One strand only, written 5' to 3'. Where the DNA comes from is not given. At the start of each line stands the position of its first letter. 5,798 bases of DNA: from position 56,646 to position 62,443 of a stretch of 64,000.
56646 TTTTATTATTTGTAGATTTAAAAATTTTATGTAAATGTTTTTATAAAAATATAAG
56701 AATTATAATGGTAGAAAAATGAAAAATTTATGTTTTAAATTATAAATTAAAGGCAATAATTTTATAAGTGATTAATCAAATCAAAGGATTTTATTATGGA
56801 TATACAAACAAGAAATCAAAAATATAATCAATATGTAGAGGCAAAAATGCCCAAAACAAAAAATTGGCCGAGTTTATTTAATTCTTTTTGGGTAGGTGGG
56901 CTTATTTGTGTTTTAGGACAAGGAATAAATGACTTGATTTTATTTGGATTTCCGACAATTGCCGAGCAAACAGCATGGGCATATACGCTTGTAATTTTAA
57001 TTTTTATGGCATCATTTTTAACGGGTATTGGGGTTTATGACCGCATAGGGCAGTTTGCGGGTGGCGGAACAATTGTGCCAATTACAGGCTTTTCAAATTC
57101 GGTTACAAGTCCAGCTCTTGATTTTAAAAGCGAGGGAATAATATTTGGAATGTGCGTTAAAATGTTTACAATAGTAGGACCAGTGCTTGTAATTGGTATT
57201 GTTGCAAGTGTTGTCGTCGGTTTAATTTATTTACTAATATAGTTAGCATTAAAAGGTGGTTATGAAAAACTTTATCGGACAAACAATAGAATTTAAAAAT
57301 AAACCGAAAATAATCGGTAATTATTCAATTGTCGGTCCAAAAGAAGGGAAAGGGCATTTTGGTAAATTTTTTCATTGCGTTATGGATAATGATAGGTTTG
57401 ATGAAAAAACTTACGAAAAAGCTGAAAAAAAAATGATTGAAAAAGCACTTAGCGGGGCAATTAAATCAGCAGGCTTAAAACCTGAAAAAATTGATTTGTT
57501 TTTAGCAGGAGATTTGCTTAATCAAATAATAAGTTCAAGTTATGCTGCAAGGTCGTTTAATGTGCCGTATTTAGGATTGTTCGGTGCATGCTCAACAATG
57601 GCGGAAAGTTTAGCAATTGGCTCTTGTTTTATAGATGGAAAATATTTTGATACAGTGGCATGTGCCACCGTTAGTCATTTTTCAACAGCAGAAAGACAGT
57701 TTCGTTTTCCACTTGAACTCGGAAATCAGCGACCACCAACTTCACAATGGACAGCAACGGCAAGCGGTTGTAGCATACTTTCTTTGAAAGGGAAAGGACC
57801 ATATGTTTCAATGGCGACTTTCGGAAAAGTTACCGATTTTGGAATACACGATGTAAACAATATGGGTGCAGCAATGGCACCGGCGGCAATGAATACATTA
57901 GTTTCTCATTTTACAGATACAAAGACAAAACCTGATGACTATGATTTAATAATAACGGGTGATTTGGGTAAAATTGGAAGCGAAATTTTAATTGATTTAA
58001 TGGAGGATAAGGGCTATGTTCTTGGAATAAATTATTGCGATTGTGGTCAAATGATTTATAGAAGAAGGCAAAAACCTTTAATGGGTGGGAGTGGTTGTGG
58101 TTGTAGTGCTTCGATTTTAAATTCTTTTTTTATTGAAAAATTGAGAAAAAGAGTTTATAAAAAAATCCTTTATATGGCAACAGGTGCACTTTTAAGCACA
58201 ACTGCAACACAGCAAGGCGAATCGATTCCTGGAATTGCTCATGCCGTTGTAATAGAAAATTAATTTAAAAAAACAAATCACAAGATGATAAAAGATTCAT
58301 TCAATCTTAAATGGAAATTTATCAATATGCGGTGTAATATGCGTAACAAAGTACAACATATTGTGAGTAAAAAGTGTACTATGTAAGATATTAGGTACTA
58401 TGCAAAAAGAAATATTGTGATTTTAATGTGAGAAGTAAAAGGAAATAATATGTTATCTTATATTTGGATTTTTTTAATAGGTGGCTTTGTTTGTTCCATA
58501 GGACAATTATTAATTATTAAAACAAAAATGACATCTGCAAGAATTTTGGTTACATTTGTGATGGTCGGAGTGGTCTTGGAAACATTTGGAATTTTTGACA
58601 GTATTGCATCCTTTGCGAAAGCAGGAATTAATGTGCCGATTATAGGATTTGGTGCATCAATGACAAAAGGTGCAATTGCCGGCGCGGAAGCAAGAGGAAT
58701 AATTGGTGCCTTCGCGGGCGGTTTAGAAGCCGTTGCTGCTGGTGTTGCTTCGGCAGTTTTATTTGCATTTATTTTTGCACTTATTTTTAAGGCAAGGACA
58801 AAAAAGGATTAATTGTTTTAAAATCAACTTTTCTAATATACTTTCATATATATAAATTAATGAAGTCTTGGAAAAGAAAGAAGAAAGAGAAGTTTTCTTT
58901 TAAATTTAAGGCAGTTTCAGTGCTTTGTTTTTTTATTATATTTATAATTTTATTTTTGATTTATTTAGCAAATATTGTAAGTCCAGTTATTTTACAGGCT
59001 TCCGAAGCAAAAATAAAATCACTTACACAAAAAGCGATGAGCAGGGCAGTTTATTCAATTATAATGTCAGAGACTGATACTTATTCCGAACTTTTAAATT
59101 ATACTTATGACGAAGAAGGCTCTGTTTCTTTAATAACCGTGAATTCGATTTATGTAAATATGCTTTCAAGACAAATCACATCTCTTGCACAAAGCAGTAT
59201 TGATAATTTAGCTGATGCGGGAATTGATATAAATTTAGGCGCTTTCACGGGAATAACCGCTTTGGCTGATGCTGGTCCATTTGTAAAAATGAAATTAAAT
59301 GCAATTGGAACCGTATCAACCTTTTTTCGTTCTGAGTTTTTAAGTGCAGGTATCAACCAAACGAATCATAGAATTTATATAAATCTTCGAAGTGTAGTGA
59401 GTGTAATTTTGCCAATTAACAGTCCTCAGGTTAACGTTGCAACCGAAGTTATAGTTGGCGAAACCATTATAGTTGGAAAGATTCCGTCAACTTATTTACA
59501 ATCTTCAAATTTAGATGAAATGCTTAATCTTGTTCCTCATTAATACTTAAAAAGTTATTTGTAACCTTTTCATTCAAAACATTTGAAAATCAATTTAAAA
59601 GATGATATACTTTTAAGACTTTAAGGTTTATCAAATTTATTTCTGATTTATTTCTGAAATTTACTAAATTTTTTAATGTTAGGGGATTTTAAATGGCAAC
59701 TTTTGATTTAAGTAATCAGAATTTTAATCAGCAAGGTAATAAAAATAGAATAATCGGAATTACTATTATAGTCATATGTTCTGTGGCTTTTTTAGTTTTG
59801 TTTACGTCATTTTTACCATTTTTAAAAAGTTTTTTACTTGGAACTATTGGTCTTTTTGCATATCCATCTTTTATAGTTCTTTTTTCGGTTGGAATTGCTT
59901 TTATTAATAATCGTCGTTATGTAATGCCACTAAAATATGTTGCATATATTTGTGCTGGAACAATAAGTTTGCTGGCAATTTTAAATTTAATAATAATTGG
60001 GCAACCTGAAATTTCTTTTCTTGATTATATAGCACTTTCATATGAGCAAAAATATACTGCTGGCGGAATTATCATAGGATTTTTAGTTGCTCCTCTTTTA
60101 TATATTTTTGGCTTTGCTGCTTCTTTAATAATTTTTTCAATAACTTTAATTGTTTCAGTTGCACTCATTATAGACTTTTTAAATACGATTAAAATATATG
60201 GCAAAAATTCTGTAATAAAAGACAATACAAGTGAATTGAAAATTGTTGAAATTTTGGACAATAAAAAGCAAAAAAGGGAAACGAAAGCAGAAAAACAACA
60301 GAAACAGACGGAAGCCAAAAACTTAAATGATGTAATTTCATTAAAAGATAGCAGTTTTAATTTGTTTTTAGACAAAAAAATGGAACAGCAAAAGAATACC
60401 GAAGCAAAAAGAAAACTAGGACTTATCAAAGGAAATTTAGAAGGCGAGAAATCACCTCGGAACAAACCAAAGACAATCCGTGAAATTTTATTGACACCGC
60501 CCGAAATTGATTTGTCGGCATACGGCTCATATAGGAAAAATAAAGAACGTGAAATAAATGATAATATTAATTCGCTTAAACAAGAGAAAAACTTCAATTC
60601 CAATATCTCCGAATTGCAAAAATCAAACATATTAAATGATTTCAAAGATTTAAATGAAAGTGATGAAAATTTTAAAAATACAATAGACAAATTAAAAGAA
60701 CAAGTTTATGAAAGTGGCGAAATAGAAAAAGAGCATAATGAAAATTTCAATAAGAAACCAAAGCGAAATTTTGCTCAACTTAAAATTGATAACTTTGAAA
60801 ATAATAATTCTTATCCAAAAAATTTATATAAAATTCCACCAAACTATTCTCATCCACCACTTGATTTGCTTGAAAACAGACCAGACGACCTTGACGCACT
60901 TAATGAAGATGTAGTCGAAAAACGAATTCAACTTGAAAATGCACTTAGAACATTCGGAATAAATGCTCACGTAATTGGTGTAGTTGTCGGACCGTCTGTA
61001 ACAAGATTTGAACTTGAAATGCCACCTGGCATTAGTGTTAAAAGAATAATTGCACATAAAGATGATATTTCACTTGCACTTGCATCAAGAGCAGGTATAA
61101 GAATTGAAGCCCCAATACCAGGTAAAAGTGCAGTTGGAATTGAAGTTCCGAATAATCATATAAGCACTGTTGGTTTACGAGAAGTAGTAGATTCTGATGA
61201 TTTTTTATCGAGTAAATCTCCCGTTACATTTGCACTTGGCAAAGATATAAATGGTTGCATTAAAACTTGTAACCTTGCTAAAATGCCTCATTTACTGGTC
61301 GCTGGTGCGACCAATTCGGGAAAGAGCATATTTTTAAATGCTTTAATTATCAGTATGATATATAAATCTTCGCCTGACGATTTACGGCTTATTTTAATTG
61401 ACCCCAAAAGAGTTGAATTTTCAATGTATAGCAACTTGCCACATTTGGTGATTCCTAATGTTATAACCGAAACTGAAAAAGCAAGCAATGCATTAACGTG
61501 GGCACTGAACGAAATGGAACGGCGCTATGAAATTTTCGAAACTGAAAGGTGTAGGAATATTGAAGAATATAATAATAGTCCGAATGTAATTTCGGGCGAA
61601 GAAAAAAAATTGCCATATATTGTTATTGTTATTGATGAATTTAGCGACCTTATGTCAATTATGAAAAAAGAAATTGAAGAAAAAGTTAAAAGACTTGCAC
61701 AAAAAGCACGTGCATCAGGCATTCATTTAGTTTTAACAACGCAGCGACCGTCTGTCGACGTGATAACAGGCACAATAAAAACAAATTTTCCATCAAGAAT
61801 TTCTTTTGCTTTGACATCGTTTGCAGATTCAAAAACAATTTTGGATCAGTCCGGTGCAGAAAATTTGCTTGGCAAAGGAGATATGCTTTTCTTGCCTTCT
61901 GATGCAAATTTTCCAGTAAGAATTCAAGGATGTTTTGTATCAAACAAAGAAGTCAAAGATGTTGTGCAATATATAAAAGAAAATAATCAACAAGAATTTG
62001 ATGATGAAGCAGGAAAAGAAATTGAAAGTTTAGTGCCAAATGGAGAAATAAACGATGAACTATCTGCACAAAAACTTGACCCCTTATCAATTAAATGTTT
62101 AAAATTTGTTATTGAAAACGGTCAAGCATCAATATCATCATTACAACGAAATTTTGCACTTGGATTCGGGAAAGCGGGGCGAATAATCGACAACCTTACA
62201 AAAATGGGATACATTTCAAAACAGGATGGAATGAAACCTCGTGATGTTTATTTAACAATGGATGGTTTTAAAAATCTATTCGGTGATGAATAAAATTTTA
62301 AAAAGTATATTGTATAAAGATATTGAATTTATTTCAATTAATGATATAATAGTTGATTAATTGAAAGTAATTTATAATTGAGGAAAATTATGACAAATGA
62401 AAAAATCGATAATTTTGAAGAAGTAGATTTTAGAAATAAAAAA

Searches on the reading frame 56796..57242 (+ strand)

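Call 72: search_protein_families(library=pfam, proteins=[window:56796-57242:+], max_evalue=0.0001)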
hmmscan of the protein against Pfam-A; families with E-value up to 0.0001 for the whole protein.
window:56796-57242:+ (148 aa): 1 family
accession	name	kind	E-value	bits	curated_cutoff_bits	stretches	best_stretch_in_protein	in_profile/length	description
PF03862.18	SpoVAC_SpoVAEB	-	8.7e-36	123.2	25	1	28-144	3-117/117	SpoVAC/SpoVAEB sporulation membrane protein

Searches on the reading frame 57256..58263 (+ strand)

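Call 72: search_protein_families(library=pfam, proteins=[window:57256-58263:+], max_evalue=0.0001)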
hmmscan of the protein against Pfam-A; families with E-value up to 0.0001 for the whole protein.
window:57256-58263:+ (335 aa): 1 family
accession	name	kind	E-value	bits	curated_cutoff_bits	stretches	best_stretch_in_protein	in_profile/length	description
PF07451.17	SpoVAD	-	1.3e-142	474.8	22.1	1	9-334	3-329/329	Stage V sporulation protein AD (SpoVAD)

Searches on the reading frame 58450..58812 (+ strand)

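Call 72: search_protein_families(library=pfam, proteins=[window:58450-58812:+], max_evalue=0.0001)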
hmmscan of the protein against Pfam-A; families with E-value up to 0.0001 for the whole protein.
window:58450-58812:+ (120 aa): 1 family
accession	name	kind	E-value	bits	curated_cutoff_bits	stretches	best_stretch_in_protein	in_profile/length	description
PF03862.18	SpoVAC_SpoVAEB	-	1.3e-27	96.9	25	1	4-112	2-117/117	SpoVAC/SpoVAEB sporulation membrane protein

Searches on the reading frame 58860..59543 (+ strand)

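Call 72: search_protein_families(library=pfam, proteins=[window:58860-59543:+], max_evalue=0.0001)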
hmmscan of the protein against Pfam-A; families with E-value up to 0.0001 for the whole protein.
window:58860-59543:+ (227 aa): 1 family
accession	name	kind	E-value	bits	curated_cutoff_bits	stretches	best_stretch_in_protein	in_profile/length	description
PF09560.15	Spore_YunB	-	1.9e-26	92.4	25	1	122-211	2-91/91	Sporulation protein YunB (Spo_YunB)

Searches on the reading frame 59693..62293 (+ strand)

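Call 72: search_protein_families(library=pfam, proteins=[window:59693-62293:+], max_evalue=0.0001)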
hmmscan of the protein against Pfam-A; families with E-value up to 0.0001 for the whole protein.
window:59693-62293:+ (866 aa): 3 families
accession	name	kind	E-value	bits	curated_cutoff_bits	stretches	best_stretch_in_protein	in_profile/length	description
PF01580.24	FtsK_SpoIIIE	-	4.4e-57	193.5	24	1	495-688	2-221/221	FtsK/SpoIIIE family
PF17854.6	FtsK_alpha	-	1.2e-25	90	22.9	1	388-487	2-101/101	FtsK alpha domain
PF09397.16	FtsK_gamma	-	1.2e-19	70.1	30.6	1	795-854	3-62/63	Ftsk gamma domain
